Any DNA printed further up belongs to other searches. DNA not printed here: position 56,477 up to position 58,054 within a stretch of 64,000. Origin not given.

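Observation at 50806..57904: Redox trio near the GT-C array (small cupin, classical SDR, Rossmann flavoenzyme): possible sugar-ring or epimer remodelling, for example Galf formation or lipid-linked sugar epimerisation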

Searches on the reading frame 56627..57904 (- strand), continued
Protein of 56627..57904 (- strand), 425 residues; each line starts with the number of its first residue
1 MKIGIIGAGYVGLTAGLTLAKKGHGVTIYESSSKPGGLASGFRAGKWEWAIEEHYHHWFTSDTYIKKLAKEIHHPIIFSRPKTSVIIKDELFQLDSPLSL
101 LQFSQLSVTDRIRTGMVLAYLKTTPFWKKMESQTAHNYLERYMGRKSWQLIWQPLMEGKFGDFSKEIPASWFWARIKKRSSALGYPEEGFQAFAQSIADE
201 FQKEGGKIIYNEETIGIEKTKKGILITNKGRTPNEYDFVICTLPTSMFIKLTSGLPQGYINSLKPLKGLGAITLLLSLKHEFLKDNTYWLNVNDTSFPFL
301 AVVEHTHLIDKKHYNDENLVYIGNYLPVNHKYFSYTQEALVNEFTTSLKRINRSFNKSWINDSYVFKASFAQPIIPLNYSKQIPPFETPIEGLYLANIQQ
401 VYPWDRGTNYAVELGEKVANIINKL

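Call 47: search_protein_families(library=ncbifam, proteins=[L019:12674-13717:+, L019:13721-14266:+, L079:10828-12591:+, L079:12707-13903:+, L079:5272-6936:+, L079:4082-5287:+, L058:5459-6760:+, L058:6763-8031:+], max_evalue=0.00001)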
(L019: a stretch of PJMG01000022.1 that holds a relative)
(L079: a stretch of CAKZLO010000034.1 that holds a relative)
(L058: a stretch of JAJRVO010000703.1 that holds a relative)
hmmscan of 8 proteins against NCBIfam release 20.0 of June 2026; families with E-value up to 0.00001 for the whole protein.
L019:12674-13717:+ (347 aa): 28 families (the best 25 are shown)
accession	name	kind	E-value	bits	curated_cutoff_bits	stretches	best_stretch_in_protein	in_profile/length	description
TIGR01179.1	galE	equivalog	3.8e-30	104.9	262.3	1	5-163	1-172/332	UDP-glucose 4-epimerase GalE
TIGR03466.1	HpnA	hypoth_equivalog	2.1e-29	102.5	367.65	1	5-170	2-173/327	hopanoid-associated sugar epimerase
TIGR04180.1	EDH_00030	hypoth_equivalog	7.4e-23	81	475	1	6-230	1-241/297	NAD-dependent 4,6-dehydratase LegB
NF042423.1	oxyalk_red_Shew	equivalog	3.3e-22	79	580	1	2-170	7-177/331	2-alkyl-3-oxoalkanoate reductase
TIGR01746.1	Thioester-redct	subfamily_domain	4.1e-22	78.9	213.35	1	5-177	1-205/371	thioester reductase domain-containing protein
TIGR01181.1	dTDP_gluc_dehyt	equivalog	1.1e-21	77.2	365.1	1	5-230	1-246/321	dTDP-glucose 4,6-dehydratase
NF007956.0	PRK10675.1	subfamily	1.4e-18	67.2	394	1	5-151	2-162/338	UDP-glucose 4-epimerase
NF042422.1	oxyalk_red_OleD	equivalog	9e-18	64.7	580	1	5-169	2-170/329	2-alkyl-3-oxoalkanoate reductase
NF043036.1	ErythonDh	equivalog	1.5e-17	63.8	325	1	5-156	2-167/321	D-erythronate dehydrogenase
NF008872.0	PRK11908.1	equivalog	5.3e-17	61.9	294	1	4-171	2-183/349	bifunctional UDP-4-keto-pentose/UDP-xylose synthase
NF005998.1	PRK08125.1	equivalog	1.8e-16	59.7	777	1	2-169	314-495/649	bifunctional UDP-4-amino-4-deoxy-L-arabinose formyltransferase/UDP-glucuronic acid oxidase ArnA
TIGR01214.1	rmlD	equivalog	5e-16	58.6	224.05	1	5-164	1-147/285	dTDP-4-dehydrorhamnose reductase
TIGR02197.1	heptose_epim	equivalog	8.8e-16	58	274.6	1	6-249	1-264/316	ADP-glyceromanno-heptose 6-epimerase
TIGR03589.1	PseB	equivalog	5e-15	55.3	407.75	1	2-149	3-146/324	UDP-N-acetylglucosamine 4,6-dehydratase (inverting)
TIGR01777.1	yfcH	hypoth_equivalog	9.2e-15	55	207.35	1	6-263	1-258/292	TIGR01777 family oxidoreductase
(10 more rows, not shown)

L019:13721-14266:+ (181 aa): 0 families

L079:10828-12591:+ (587 aa): 10 families
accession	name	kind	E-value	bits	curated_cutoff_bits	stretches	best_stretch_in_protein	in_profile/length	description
NF045467.1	Opp4A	equivalog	1.4e-40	139.1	650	1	200-574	204-547/556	oligopeptide ABC transporter substrate-binding protein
TIGR02294.1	nickel_nikA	equivalog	3.3e-29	101.8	393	2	67-259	33-217/501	nickel ABC transporter substrate-binding protein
NF045468.1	Opp5A_nikA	equivalog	2.1e-28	99.1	600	2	101-286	69-240/488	nickel ABC transporter substrate-binding protein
NF011942.0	PRK15413.1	equivalog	3.2e-28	98.7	594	1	97-296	80-275/512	glutathione ABC transporter substrate-binding protein GsiB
NF011689.0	PRK15109.1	equivalog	1.5e-21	76.7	560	2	200-299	209-307/547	ABC transporter substrate-binding protein SapA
NF043070.1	DppA_dipep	equivalog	4.3e-19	68.5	1005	1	94-275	80-278/535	dipeptide ABC transporter periplasmic-binding protein DppA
TIGR04028.1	SBP_KPN_01854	hypoth_equivalog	1.4e-17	63.5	468.5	2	101-261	58-227/509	TIGR04028 family ABC transporter substrate-binding protein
NF047575.1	opine_bind_CntA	exception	4.6e-17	61.8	800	1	68-245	64-231/535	staphylopine-dependent metal ABC transporter substrate-binding lipoprotein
NF011684.0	PRK15104.1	equivalog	7.7e-11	41.4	947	1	69-242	69-250/543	oligopeptide ABC transporter substrate-binding protein OppA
NF007287.0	PRK09755.1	equivalog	1.1e-07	31.1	1098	0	98-134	86-122/535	ABC transporter substrate-binding protein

L079:12707-13903:+ (398 aa): 4 families
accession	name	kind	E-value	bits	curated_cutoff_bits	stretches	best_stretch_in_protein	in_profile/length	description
TIGR02800.1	propeller_TolB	equivalog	1.5e-17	63.7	343.15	1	276-369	239-316/418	Tol-Pal system beta propeller repeat protein TolB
NF033523.0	lasso_peptidase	equivalog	1.3e-16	60.5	400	1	331-372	87-128/638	Atxe2 family lasso peptide isopeptidase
NF002183.0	PRK01029.1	equivalog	6.4e-12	45.2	405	0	274-363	283-358/429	Tol-Pal system protein TolB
NF053518.1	DipepPtdsDpp5Prph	equivalog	3.5e-11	42.3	900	0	332-371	62-101/655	dipeptidyl-peptidase Dpp5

L079:5272-6936:+ (554 aa): 16 families
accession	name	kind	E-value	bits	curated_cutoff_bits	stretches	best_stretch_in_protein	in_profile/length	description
TIGR01357.1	aroB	equivalog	1.1e-106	357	305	1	202-545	1-342/344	3-dehydroquinate synthase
NF010627.0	PRK14021.1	equivalog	7e-95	318.4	565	1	14-543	6-534/542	bifunctional shikimate kinase/3-dehydroquinate synthase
NF010556.0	PRK13951.1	equivalog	9.3e-74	249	560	2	267-534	210-480/492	bifunctional shikimate kinase AroK/3-dehydroquinate synthase AroB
TIGR04425.1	P_lya_rel_AroB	hypoth_equivalog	4.5e-68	229.8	400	1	261-548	49-343/348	AroB-related putative sugar phosphate phospholyase (cyclizing)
NF004852.0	PRK06203.1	equivalog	2.5e-61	207.8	333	1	222-535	50-377/407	3-dehydroquinate synthase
NF010553.0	PRK13947.1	equivalog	1.5e-42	145.7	204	1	15-178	2-165/173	shikimate kinase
NF010552.0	PRK13946.1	equivalog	9e-41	139.6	186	1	11-181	20-190/198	shikimate kinase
NF010554.0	PRK13948.1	equivalog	2.1e-38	131.8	217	1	17-182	13-178/192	shikimate kinase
NF003456.0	PRK05057.1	equivalog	4e-27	95.2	195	1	13-175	3-167/173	shikimate kinase AroK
NF006610.0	PRK09169.1-4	subfamily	4.2e-25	86.6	4299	1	14-179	2865-3030/3056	hypothetical protein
NF002988.0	PRK03731.1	equivalog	4.4e-23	81.9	161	1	16-156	4-146/174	shikimate kinase AroL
NF010555.0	PRK13949.1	equivalog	4.4e-22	79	180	1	16-135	3-123/175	shikimate kinase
NF040667.1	hom_kin_desulfo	exception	1.2e-20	74.1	197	1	17-175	3-159/163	homoserine kinase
NF006015.0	PRK08154.1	subfamily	1.1e-19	70.8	204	1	12-180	134-304/314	anaerobic benzoate catabolism transcriptional regulator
NF001866.0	PRK00625.1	equivalog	4.1e-09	36.8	142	1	16-125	2-114/173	shikimate kinase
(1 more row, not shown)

L079:4082-5287:+ (401 aa): 3 families
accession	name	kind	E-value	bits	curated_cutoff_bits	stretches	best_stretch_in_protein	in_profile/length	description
NF003793.1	PRK05382.1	equivalog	1.3e-123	412.2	321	1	3-366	1-344/344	chorismate synthase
TIGR00033.1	aroC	equivalog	5.8e-114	380.7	212.2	1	2-369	1-349/351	chorismate synthase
NF009113.0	PRK12463.1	equivalog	1.5e-112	376.4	799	1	2-377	1-377/390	chorismate synthase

L058:5459-6760:+ (433 aa): 8 families
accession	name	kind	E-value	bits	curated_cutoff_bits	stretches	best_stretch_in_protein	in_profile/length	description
NF047673.2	TeichurnBiosyTuaD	equivalog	1e-170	568.6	700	1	1-431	1-431/439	UDP-glucose 6-dehydrogenase TuaD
TIGR03026.1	NDP-sugDHase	subfamily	2.5e-140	467.9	189.8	1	3-412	2-413/413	nucleotide sugar dehydrogenase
NF041297.1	UDPGDh_AglM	equivalog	7.6e-114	380.9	670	1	3-417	2-420/429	UDP-glucose 6-dehydrogenase AglM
NF040825.1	UDPMaNacDH_Arch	equivalog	1.5e-60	205.3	750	1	3-432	2-416/418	UDP-N-acetyl-D-mannosamine dehydrogenase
NF008286.0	PRK11064.1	equivalog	1.2e-54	185.5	459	1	2-400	4-409/420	UDP-N-acetyl-D-mannosamine dehydrogenase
NF011631.0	PRK15057.1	equivalog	1.9e-42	145.8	757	1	3-354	2-339/388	UDP-glucose 6-dehydrogenase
NF011729.0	PRK15182.1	equivalog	1.7e-18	66.6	592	1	4-355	9-358/425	Vi polysaccharide biosynthesis UDP-N-acetylglucosamine C-6 dehydrogenase TviB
NF000942.0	PRK00094.1-4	subfamily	4.5e-06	26.1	257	1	1-186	2-169/334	NAD(P)H-dependent glycerol-3-phosphate dehydrogenase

L058:6763-8031:+ (422 aa): 1 family
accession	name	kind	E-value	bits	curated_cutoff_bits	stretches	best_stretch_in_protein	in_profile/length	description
NF003700.0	PRK05313.1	equivalog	5.5e-47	160.3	440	1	58-397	87-437/452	hypothetical protein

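Call 65: search_protein_representatives(protein=window:56627-57904:-)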
Query: 425 residues. Proteins with E-value up to 0.001 (for the whole library): 3746; up to 1e-10: 2034; up to 1e-30: 782. The best 150 are listed.
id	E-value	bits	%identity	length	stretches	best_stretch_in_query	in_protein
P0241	7.5e-131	453.2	48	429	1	1-420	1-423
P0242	6.0e-123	427.2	47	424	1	1-423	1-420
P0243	5.8e-120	417.3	48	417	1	4-421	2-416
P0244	3.3e-116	404.9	47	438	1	6-422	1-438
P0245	3.4e-116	404.9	45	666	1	1-422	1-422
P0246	1.2e-115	403.1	50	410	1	1-422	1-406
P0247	1.6e-114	399.4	47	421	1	1-420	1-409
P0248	1.5e-113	396.2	43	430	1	2-422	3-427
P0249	1.1e-112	393.3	42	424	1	1-420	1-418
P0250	4.3e-112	391.4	50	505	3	1-212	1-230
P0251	1.5e-111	389.6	42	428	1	1-423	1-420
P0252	3.9e-111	388.2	45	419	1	2-422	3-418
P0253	9.1e-109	380.4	41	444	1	2-422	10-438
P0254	4.1e-108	378.3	41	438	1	1-421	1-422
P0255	5.6e-108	377.8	42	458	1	2-422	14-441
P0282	1.2e-95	337.2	44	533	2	89-423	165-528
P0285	7.0e-93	328.1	45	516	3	254-423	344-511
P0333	3.5e-77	276.4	35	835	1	3-423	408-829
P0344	3.2e-75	269.9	34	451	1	2-416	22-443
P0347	6.3e-75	268.9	33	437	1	1-421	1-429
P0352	4.5e-74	266.1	34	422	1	1-422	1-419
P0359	4.2e-73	262.9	34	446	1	1-421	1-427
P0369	4.9e-72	259.4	37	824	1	4-421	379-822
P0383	8.9e-70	252.0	34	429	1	1-419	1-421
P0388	4.3e-69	249.7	35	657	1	1-424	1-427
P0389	5.6e-69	249.3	33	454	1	3-420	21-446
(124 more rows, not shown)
